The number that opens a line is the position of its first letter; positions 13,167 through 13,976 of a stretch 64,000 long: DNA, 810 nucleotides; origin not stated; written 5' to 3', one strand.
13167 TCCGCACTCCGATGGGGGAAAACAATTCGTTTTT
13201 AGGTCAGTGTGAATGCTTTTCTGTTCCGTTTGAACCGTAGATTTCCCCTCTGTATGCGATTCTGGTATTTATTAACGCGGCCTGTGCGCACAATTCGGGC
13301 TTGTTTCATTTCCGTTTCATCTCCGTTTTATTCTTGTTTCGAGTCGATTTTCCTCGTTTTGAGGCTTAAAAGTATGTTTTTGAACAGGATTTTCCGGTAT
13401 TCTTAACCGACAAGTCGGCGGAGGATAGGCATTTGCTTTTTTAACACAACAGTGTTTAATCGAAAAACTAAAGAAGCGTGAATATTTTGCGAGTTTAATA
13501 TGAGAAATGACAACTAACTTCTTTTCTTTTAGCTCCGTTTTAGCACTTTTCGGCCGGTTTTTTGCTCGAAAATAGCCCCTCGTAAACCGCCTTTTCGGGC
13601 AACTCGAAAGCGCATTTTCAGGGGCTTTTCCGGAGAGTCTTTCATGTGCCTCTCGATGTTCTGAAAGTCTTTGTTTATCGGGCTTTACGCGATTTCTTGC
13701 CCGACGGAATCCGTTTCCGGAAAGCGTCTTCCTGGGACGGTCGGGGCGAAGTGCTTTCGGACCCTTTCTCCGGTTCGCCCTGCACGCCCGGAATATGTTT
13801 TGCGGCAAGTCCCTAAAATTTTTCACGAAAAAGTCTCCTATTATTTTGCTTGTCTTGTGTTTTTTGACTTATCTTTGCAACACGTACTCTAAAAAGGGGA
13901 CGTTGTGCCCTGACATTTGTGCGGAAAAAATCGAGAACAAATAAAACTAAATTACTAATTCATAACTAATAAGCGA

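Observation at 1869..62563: Dispersed palindromic intergenic repeat family phased at ~21-23 bp (REP/BIME-like, regulator array, or promoter-derived?)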

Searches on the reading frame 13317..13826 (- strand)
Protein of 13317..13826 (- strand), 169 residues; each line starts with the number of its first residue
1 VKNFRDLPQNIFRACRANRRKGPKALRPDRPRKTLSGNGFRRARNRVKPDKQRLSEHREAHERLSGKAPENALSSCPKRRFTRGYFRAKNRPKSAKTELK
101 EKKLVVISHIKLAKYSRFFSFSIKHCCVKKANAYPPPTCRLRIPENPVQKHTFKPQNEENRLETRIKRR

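Call 11: search_protein_families(library=pfam, proteins=[window:13317-13826:-])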
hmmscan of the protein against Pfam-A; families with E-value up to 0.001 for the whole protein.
window:13317-13826:- (169 aa): 0 families
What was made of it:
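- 13541..13834 (.): Degenerate unit-like tract in the 1.1-kb non-coding region upstream of the polysaccharide-utilisation locus. Weak member. The ORF 13317-13826(-) has no Pfam hit (call 11).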
